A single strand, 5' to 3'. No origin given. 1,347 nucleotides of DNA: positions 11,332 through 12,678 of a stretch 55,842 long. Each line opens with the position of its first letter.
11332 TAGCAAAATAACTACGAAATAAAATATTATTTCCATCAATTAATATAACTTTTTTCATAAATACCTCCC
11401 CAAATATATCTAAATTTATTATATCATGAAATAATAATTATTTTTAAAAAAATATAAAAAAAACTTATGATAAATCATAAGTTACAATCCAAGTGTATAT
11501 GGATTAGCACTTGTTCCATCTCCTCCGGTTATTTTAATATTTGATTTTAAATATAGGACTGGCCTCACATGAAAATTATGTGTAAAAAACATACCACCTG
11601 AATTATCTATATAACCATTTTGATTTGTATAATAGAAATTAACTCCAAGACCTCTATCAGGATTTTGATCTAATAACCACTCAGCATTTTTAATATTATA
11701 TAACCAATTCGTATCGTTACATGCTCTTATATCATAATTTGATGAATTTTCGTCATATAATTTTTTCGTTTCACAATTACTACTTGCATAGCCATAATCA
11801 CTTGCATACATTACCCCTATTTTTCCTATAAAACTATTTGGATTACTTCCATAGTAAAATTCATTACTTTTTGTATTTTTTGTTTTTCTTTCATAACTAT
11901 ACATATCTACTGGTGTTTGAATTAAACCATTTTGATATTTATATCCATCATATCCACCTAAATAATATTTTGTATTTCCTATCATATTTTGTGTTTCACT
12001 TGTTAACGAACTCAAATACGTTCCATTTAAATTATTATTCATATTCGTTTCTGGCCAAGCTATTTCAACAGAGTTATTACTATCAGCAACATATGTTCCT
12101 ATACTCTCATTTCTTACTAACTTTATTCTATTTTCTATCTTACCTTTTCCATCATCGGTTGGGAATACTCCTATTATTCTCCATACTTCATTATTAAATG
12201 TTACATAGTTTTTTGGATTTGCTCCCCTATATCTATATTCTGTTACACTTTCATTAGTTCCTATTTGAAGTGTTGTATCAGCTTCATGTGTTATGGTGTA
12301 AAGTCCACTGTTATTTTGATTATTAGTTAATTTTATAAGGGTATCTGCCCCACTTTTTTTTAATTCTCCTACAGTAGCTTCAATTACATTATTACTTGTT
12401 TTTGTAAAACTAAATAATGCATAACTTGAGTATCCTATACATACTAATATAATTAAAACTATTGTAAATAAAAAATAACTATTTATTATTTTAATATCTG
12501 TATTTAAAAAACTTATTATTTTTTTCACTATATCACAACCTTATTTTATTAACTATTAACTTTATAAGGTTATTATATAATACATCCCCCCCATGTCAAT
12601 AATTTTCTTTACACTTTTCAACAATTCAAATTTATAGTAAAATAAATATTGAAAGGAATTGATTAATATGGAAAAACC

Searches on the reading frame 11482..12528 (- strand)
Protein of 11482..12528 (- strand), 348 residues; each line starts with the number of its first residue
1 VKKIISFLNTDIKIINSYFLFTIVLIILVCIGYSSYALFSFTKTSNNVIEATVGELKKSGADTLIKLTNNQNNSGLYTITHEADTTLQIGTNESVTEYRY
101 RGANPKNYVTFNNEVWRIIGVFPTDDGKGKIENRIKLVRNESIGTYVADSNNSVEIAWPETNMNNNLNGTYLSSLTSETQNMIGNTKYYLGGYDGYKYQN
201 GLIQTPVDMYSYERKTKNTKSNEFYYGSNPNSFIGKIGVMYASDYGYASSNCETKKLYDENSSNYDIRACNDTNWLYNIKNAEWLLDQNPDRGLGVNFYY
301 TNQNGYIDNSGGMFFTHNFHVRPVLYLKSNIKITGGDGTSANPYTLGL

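Call 7: search_protein_families(library=pfam, proteins=[window:11482-12528:-], max_evalue=0.01)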
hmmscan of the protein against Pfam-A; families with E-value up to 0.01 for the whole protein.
window:11482-12528:- (348 aa): 1 family
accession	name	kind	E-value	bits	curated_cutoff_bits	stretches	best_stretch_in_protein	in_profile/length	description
PF19789.6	DUF6273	-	0.00036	20.9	23.5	1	144-329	20-172/172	Domain of unknown function (DUF6273)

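Call 12: find_encoding_contigs(protein=window:11482-12528:-, flank=3000, max_places=10)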
Protein window:11482-12528:- (348 aa): 3 contigs read that carry it; 2 places shown.
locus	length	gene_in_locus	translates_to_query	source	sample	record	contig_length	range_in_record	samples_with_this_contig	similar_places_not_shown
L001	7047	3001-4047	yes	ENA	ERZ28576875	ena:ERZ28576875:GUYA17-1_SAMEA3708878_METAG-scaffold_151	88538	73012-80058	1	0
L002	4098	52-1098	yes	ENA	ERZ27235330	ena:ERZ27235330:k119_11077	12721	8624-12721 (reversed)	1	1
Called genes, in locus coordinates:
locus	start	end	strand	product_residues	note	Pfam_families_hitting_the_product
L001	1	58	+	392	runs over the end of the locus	PF13439:Glyco_transf_4, PF00534:Glycos_transf_1, PF13692:Glyco_trans_1_4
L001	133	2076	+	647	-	PF00270:DEAD (faint), PF04851:ResIII, PF17757:UvrB_inter, PF27431:UvrB_3rd, PF00271:Helicase_C, PF12344:UvrB, PF02151:UVR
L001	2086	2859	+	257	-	PF06940:DUF1287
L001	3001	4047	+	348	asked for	-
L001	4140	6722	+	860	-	PF02739:5_3_exonuc_N, PF01367:5_3_exonuc, PF22619:DNA_polI_exo1, PF00476:DNA_pol_A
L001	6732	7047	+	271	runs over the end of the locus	PF01149:Fapy_DNA_glyco, PF06831:H2TH, PF06827:zf-FPG_IleRS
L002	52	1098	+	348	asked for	-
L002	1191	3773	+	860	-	PF02739:5_3_exonuc_N, PF01367:5_3_exonuc, PF22619:DNA_polI_exo1, PF00476:DNA_pol_A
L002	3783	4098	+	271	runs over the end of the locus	PF01149:Fapy_DNA_glyco, PF06831:H2TH, PF06827:zf-FPG_IleRS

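Call 16: find_homologous_proteins(query=window:11482-12528:-, max_evalue=0.00001)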
Query window:11482-12528:- (348 aa): 3783 proteins with E <= 0.00001 among 5037 candidates; the best 120 are listed.
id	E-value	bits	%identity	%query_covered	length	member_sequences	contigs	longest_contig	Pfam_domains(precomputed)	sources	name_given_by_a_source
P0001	5.7e-214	728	94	100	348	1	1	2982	-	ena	-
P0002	2.2e-213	726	92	100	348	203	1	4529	-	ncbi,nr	ncbi:MAG: hypothetical protein BHW63_01140 [Mycoplasma sp. CAG:611_25_7]|nr:MAG: hypothetical protei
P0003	9.0e-205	698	89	100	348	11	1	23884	-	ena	-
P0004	1.2e-186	638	95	86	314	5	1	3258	-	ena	-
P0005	2.1e-178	611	79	99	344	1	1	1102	-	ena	-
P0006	3.0e-171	587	87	86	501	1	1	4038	-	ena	-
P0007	1.9e-169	582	87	84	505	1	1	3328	-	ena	-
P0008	2.3e-165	568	86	83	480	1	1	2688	-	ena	-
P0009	3.4e-159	548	52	88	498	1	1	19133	PF19789.7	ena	-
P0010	3.5e-159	548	75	100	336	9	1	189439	-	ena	-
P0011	5.2e-152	524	72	100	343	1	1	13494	-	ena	-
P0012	4.0e-151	521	72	100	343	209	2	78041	-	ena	-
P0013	4.3e-148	511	71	100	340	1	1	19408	-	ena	-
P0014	4.2e-147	508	71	100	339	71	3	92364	-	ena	-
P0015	8.0e-147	507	70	100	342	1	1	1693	-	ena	-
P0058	4.7e-132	459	65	100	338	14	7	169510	-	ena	-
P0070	1.9e-129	450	66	83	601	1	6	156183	PF12810.14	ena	-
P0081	3.5e-127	443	65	100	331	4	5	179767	PF19789.7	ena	-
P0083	8.5e-127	441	58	100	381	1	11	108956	-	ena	-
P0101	3.1e-124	433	63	99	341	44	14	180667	-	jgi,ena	-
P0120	1.6e-121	424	61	100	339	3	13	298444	-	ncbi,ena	-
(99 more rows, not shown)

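Call 17: find_encoding_contigs(protein=P0002, flank=2000, max_places=10)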
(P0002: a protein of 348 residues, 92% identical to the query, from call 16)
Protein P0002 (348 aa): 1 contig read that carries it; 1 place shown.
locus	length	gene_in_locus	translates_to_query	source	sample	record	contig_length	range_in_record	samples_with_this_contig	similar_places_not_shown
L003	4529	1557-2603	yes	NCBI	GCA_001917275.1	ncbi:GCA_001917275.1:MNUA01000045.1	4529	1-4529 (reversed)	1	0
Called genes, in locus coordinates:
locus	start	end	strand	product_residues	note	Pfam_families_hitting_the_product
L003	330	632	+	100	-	PF12344:UvrB, PF02151:UVR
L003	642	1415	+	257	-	PF06940:DUF1287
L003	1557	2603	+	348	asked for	-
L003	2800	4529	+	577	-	PF02739:5_3_exonuc_N, PF01367:5_3_exonuc, PF00476:DNA_pol_A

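Call 18: find_encoding_contigs(protein=P0003, flank=2000, max_places=10)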
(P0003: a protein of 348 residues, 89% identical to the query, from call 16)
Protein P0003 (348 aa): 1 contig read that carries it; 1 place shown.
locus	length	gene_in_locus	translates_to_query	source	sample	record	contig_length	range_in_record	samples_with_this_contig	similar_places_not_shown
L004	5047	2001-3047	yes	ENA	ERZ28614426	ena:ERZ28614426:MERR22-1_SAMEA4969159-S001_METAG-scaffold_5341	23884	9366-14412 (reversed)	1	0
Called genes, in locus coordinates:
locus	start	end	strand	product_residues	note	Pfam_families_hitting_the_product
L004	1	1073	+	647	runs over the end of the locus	PF00270:DEAD (faint), PF04851:ResIII, PF17757:UvrB_inter, PF27431:UvrB_3rd, PF00271:Helicase_C, PF12344:UvrB, PF02151:UVR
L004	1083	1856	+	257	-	PF06940:DUF1287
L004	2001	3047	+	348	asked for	-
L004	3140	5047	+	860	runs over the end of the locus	PF02739:5_3_exonuc_N, PF01367:5_3_exonuc, PF22619:DNA_polI_exo1, PF00476:DNA_pol_A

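Call 19: find_encoding_contigs(protein=P0001, flank=2000, max_places=10)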
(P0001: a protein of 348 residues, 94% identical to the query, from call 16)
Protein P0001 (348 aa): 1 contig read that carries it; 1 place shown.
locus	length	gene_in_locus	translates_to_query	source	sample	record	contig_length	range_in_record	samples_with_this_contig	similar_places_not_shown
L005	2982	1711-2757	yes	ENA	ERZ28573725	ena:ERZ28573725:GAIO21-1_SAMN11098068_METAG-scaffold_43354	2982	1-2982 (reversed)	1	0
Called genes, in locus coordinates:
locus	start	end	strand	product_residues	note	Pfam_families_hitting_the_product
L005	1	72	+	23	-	?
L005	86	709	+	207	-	PF00834:Ribul_P_3_epim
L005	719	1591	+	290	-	PF07804:HipA_C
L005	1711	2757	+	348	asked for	-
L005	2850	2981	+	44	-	?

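Call 23: find_related_loci(query=window:11482-12528:-, collection=genome_contigs, flank=1500)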
Query window:11482-12528:- (348 aa) in genome_contigs; peptide patterns used: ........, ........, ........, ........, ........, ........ (x = any residue, [..] = any of these).
174 stretches matched a pattern; 61 encode a relative of the query (tblastn E <= 1e-3); 61 distinct loci.
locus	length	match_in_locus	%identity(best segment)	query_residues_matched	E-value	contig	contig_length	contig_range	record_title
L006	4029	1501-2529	70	1-348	6e-148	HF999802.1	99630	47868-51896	Mycoplasma sp. CAG:611 genomic scaffold, scf140, whole genome shotgun sequence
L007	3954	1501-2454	48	20-348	3e-83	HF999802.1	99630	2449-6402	Mycoplasma sp. CAG:611 genomic scaffold, scf140, whole genome shotgun sequence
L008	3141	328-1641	67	59-348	4e-81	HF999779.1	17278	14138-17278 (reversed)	Mycoplasma sp. CAG:611 genomic scaffold, scf63, whole genome shotgun sequence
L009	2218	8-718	55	93-348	4e-72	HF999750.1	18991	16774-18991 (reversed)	Mycoplasma sp. CAG:611 genomic scaffold, scf7, whole genome shotgun sequence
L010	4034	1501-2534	55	56-348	9e-72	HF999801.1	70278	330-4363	Mycoplasma sp. CAG:611 genomic scaffold, scf168, whole genome shotgun sequence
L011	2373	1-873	48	105-348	5e-68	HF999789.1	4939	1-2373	Mycoplasma sp. CAG:611 genomic scaffold, scf96, whole genome shotgun sequence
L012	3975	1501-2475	42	11-346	6e-64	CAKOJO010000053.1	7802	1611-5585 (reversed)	MAG: uncultured Bacilli bacterium isolate REFINED_METABAT215_TOP10_CONTIGS_1500_ASSEMBLY_K77_MERGED__Hadza_MoBio_hadza-E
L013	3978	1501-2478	43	11-346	6e-62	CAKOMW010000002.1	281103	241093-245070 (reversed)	MAG: uncultured Bacilli bacterium isolate REFINED_METABAT215_TOP10_CONTIGS_1500_ASSEMBLY_K77_MERGED__Hadza_MoBio_hadza-A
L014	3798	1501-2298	45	75-348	8e-61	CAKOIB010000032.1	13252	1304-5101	MAG: uncultured Bacilli bacterium isolate REFINED_METABAT215_TOP10_CONTIGS_1500_ASSEMBLY_K77_MERGED__Hadza_MoBio_hadza-E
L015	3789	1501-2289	47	75-348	3e-60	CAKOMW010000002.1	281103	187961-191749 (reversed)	MAG: uncultured Bacilli bacterium isolate REFINED_METABAT215_TOP10_CONTIGS_1500_ASSEMBLY_K77_MERGED__Hadza_MoBio_hadza-A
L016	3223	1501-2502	42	11-346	4e-60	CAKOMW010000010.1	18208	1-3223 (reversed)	MAG: uncultured Bacilli bacterium isolate REFINED_METABAT215_TOP10_CONTIGS_1500_ASSEMBLY_K77_MERGED__Hadza_MoBio_hadza-A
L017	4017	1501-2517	43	3-346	1e-59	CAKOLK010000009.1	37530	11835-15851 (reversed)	MAG: uncultured Bacilli bacterium isolate REFINED_METABAT215_TOP10_CONTIGS_1500_ASSEMBLY_K77_MERGED__Hadza_MoBio_hadza-E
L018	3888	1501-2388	43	49-346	4e-59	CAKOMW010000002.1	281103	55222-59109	MAG: uncultured Bacilli bacterium isolate REFINED_METABAT215_TOP10_CONTIGS_1500_ASSEMBLY_K77_MERGED__Hadza_MoBio_hadza-A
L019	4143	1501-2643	39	11-346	3e-59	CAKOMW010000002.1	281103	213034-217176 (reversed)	MAG: uncultured Bacilli bacterium isolate REFINED_METABAT215_TOP10_CONTIGS_1500_ASSEMBLY_K77_MERGED__Hadza_MoBio_hadza-A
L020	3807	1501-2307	45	73-348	7e-59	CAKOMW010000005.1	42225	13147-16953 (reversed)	MAG: uncultured Bacilli bacterium isolate REFINED_METABAT215_TOP10_CONTIGS_1500_ASSEMBLY_K77_MERGED__Hadza_MoBio_hadza-A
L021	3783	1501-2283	47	75-346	1e-57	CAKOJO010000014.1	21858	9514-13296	MAG: uncultured Bacilli bacterium isolate REFINED_METABAT215_TOP10_CONTIGS_1500_ASSEMBLY_K77_MERGED__Hadza_MoBio_hadza-E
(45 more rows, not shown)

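Call 42: search_protein_families(library=ncbifam, proteins=[window:11482-12528:-], max_evalue=1)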
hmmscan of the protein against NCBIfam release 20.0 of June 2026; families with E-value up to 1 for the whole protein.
window:11482-12528:- (348 aa): 0 families
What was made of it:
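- On Promoter-spacer homopolymer phase-variable promoters (porA/opc/vlp type): No signal-peptide model hit in NCBIfam (call 42).
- Tried and rejected: Function of the protein: NCBIfam gave nothing (call 42).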

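Call 52: find_encoding_contigs(protein=P0101, flank=1000, max_places=10)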
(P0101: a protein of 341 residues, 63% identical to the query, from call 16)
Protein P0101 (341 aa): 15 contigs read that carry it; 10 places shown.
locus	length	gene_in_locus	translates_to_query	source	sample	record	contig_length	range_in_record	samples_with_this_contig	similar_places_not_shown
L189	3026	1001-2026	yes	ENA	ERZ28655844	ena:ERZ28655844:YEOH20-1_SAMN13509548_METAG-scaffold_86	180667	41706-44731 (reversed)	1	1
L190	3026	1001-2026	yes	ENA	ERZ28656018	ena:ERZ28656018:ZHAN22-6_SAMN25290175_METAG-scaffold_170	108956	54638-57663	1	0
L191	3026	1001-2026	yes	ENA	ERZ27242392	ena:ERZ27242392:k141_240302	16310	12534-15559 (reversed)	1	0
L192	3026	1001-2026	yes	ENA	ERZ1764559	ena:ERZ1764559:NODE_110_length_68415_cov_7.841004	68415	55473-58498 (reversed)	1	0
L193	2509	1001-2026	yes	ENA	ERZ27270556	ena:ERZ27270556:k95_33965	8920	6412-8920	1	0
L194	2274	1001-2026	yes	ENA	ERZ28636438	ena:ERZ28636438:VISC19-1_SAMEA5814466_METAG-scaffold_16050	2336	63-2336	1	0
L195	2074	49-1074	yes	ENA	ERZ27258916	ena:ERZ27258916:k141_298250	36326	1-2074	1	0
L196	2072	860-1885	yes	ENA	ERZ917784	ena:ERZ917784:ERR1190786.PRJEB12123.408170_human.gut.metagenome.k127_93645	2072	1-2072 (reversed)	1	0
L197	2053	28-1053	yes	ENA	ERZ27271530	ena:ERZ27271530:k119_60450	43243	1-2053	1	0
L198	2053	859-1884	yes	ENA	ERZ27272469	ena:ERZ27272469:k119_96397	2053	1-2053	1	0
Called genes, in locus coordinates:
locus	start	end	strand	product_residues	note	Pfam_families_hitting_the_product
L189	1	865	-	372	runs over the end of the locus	PF05636:HIGH_NTase1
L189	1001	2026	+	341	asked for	-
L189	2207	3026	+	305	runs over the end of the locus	PF13102:Phage_int_SAM_5 (weak), PF02899:Phage_int_SAM_1, PF00589:Phage_integrase, PF22823:MrpR_C_cat (weak)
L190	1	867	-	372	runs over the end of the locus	PF05636:HIGH_NTase1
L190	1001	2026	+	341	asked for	-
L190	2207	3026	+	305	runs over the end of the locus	PF13102:Phage_int_SAM_5 (weak), PF02899:Phage_int_SAM_1, PF00589:Phage_integrase, PF22823:MrpR_C_cat (weak)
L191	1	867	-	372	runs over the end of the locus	PF05636:HIGH_NTase1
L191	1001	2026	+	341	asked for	-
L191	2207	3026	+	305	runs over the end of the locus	PF13102:Phage_int_SAM_5 (weak), PF02899:Phage_int_SAM_1, PF00589:Phage_integrase, PF22823:MrpR_C_cat (weak)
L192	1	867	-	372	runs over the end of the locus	PF05636:HIGH_NTase1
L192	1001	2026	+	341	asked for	-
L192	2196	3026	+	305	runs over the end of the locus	PF13102:Phage_int_SAM_5 (weak), PF02899:Phage_int_SAM_1, PF00589:Phage_integrase, PF22823:MrpR_C_cat (weak)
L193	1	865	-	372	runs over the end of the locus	PF05636:HIGH_NTase1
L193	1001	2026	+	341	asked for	-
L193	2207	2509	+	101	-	?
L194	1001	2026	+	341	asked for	-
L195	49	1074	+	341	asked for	-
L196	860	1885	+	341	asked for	-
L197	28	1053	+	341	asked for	-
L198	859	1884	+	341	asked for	-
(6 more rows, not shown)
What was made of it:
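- On Mycoplasma variable lipoprotein families (vlp/vsp/vpma): One locus (P0101) does have a tyrosine recombinase gene downstream (call 52).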

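Call 53: find_encoding_contigs(protein=P0120, flank=1000, max_places=10)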
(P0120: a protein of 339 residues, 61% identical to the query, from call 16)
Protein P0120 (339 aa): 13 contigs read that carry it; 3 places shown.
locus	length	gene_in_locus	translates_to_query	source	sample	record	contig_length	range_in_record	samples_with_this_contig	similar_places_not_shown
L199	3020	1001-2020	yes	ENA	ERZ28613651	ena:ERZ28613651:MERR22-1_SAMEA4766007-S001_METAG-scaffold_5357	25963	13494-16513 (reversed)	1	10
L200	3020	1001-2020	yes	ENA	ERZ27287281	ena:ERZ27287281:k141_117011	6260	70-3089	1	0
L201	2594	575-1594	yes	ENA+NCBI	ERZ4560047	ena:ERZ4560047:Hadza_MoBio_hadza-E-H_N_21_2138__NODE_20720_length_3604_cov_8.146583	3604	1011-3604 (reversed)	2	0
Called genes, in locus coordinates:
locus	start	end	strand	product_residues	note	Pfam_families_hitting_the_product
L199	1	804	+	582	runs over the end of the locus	PF01411:tRNA-synt_2c, PF07973:tRNA_SAD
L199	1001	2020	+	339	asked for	-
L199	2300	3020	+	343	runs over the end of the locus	PF02912:Phe_tRNA-synt_N, PF01409:tRNA-synt_2d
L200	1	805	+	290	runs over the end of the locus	?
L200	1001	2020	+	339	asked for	-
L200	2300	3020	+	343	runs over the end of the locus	PF02912:Phe_tRNA-synt_N, PF01409:tRNA-synt_2d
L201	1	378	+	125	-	?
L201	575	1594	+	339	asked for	-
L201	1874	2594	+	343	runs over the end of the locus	PF02912:Phe_tRNA-synt_N, PF01409:tRNA-synt_2d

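Call 56: find_encoding_contigs(protein=P0083, flank=600, max_places=10)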
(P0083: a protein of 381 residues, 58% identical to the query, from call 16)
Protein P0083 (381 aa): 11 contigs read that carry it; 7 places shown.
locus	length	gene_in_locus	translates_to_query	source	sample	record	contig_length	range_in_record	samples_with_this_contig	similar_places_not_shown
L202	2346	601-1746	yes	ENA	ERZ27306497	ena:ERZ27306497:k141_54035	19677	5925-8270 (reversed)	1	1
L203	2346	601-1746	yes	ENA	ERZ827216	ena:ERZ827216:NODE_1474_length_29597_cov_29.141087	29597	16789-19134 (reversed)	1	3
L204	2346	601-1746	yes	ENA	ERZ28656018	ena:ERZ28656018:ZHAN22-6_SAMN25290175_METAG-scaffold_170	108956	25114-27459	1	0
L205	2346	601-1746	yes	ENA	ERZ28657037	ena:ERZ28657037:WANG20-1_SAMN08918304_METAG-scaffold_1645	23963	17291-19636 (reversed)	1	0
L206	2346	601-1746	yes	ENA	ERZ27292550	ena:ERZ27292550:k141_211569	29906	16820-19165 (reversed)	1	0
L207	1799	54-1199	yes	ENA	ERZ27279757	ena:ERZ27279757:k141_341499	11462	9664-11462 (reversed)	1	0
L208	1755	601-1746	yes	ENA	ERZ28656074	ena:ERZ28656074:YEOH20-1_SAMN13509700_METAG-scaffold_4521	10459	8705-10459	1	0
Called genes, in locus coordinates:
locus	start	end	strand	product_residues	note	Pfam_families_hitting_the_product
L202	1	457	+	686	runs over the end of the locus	PF03717:PBP_dimer, PF00905:Transpeptidase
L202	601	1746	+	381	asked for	-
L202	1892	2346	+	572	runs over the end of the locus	PF01807:Zn_ribbon_DnaG, PF08275:DNAG_N, PF01751:Toprim, PF13155:Toprim_2, PF13362:Toprim_3 (weak), PF13662:Toprim_4, PF10410:DnaB_bind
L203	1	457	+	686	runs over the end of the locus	PF03717:PBP_dimer, PF00905:Transpeptidase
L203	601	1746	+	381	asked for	-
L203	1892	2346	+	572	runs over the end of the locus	PF01807:Zn_ribbon_DnaG, PF08275:DNAG_N, PF01751:Toprim, PF13155:Toprim_2, PF13362:Toprim_3 (weak), PF13662:Toprim_4, PF10410:DnaB_bind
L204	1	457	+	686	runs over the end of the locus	PF03717:PBP_dimer, PF00905:Transpeptidase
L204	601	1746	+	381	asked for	-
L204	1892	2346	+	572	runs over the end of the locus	PF01807:Zn_ribbon_DnaG, PF08275:DNAG_N, PF01751:Toprim, PF13155:Toprim_2, PF13362:Toprim_3 (weak), PF13662:Toprim_4, PF10410:DnaB_bind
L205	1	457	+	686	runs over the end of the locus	PF03717:PBP_dimer, PF00905:Transpeptidase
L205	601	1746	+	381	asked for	-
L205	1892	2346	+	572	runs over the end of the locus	PF01807:Zn_ribbon_DnaG, PF08275:DNAG_N, PF01751:Toprim, PF13155:Toprim_2, PF13362:Toprim_3 (weak), PF13662:Toprim_4, PF10410:DnaB_bind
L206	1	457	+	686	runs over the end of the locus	PF03717:PBP_dimer, PF00905:Transpeptidase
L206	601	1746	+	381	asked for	-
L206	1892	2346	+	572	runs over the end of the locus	PF01807:Zn_ribbon_DnaG, PF08275:DNAG_N, PF01751:Toprim, PF13155:Toprim_2, PF13362:Toprim_3 (weak), PF13662:Toprim_4, PF10410:DnaB_bind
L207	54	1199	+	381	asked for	-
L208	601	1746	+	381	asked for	-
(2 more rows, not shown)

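Call 57: find_encoding_contigs(protein=P0058, flank=600, max_places=10)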
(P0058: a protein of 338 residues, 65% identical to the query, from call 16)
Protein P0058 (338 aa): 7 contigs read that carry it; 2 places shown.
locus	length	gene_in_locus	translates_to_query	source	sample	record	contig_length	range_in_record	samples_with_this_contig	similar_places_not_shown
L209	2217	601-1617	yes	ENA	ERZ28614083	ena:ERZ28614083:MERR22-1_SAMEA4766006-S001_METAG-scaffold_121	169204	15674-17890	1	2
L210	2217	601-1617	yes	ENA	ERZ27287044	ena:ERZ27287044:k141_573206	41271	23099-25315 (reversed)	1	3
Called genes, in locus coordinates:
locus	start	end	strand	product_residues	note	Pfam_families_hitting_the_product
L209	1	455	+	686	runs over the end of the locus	PF03717:PBP_dimer, PF00905:Transpeptidase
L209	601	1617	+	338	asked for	-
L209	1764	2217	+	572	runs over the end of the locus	PF01807:Zn_ribbon_DnaG, PF08275:DNAG_N, PF01751:Toprim, PF13155:Toprim_2, PF13362:Toprim_3 (weak), PF13662:Toprim_4, PF10410:DnaB_bind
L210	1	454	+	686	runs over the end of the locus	PF03717:PBP_dimer, PF00905:Transpeptidase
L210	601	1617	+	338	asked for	-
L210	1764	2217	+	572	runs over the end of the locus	PF01807:Zn_ribbon_DnaG, PF08275:DNAG_N, PF01751:Toprim, PF13155:Toprim_2, PF13362:Toprim_3 (weak), PF13662:Toprim_4, PF10410:DnaB_bind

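Call 67: predict_structure(alignment_id=A2)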
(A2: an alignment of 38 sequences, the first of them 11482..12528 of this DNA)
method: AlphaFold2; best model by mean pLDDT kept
length: 348 residues; sequences in the alignment: 38
mean_pLDDT: 60.3   pTM: 0.63
mean pLDDT of the five models: 60.3, 54.2, 49.8, 46.6, 43.2
residues with pLDDT >= 90: 7; 70-90: 141; 50-70: 70; < 50: 130
segments of 3 or more residues with pLDDT < 50: 1-16, 31-73, 144-159, 189-192, 194-199, 220-222, 280-284, 288-320
pLDDT, mean of each block of 10 residues (from residue 1): 40 41 56 38 32 33 33 62 73 78 81 86 75 83 48 42 71 88 74 47 72 62 51 70 65 74 75 64 46 37 37 38 80 83 83
secondary structure, 60 per line:
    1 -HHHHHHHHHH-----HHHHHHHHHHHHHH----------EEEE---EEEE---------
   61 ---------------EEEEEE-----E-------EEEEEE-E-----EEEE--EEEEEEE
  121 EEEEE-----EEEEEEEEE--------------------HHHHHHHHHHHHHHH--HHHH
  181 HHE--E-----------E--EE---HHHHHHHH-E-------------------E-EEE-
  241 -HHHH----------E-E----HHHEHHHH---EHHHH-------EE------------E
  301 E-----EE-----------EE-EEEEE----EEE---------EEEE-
elements in order: H2-11 H17-30 E41-44 E48-51 E76-81 E95-100 E108-111 E114-125 E131-139 H160-174 H177-182 H206-213 E237-239 H242-245 H267-270 H275-278 E323-327 E332-334 E344-347

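Call 70: fold_search(model_id=the predicted structure, library=pdb)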
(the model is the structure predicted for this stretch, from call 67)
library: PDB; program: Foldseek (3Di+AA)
matches with E <= 10: 58; with E <= 0.001: 0
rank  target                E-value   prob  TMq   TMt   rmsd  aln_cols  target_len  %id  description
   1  3a5z_D                2.2e+00  0.10  0.09  0.16   4.2        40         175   22  Crystal structure of Escherichia coli GenX in complex with elongation factor P (released 2010-08-25)
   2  5fn8_A                2.2e+00  0.02  0.08  0.12  21.6       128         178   12  Crystal structure of rat CD45 extracellular region, domains d3-d4 (released 2016-03-23)
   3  5nxf_A                2.3e+00  0.02  0.10  0.08  15.6       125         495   13  Crystal structure of the carboxy-terminal region of the bacteriophage T4 proximal long tail fibre protein gp34, residu (released 2017-07-12)
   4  3tre                  2.4e+00  0.09  0.09  0.21   4.3        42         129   26  Structure of a translation elongation factor P (efp) from Coxiella burnetii (released 2011-09-28)
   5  5hy6                  2.9e+00  0.04  0.08  0.17   3.5        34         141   18  Spodoptera frugiperda eukaryotic translation initiation factor EIF5A (released 2016-02-10)
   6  1jpy_A                3.2e+00  0.03  0.10  0.24  18.9       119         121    9  Crystal structure of IL-17F (released 2001-09-28)
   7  9uoz_C                3.2e+00  0.01  0.06  0.11  12.6        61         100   18  Structure of Echinococcus multilocularis Cystatin B (released 2025-08-20)
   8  2cp5_MODEL_1_A        3.6e+00  0.02  0.09  0.20  23.0       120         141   18  Solution structure of the 1st CAP-Gly domain in human CLIP-170/restin (released 2005-11-19)
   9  3a5z_B                3.8e+00  0.07  0.09  0.20   4.1        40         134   22  Crystal structure of Escherichia coli GenX in complex with elongation factor P (released 2010-08-25)
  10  9spf_SB               4.1e+00  0.01  0.07  0.10  15.6        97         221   10  CRYO-EM STRUCTURE OF HUMAN 80S RIBOSOME WITH A/P/E-SITE TRNA AND MRNA CONTAINING N1-METHYLPSEUDOURIDINE (released 2026-01-21)
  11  5j3b_A                4.8e+00  0.08  0.09  0.15   3.8        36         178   28  Structure of translation elongation factor P from Acinetobacter baumannii (released 2016-05-04)
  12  4uxe_A                4.8e+00  0.01  0.10  0.09  15.0       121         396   15  Crystal structure of the carboxy-terminal region of the bacteriophage T4 proximal long tail fibre protein gp34, P21 se (released 2015-08-19)
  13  3a5z_F                5.1e+00  0.07  0.08  0.35   3.2        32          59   25  Crystal structure of Escherichia coli GenX in complex with elongation factor P (released 2010-08-25)
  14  8tmc_D                5.1e+00  0.01  0.06  0.06   8.0        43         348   16  Cryo-EM structure of CorA in complex with conformation-specific synthetic antibody C12 and 20 mM MgCl2, State MG20-2 (released 2025-02-12)
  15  5nxh_A                5.1e+00  0.01  0.09  0.06  15.2       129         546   13  Crystal structure of the carboxy-terminal region of the bacteriophage T4 proximal long tail fibre protein gp34, residu (released 2017-07-12)
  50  4hep_A                9.1e+00  0.01  0.06  0.13  18.2       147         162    8  Complex of lactococcal phage TP901-1 with a llama vHH (vHH17) binder (nanobody) (released 2013-03-20)
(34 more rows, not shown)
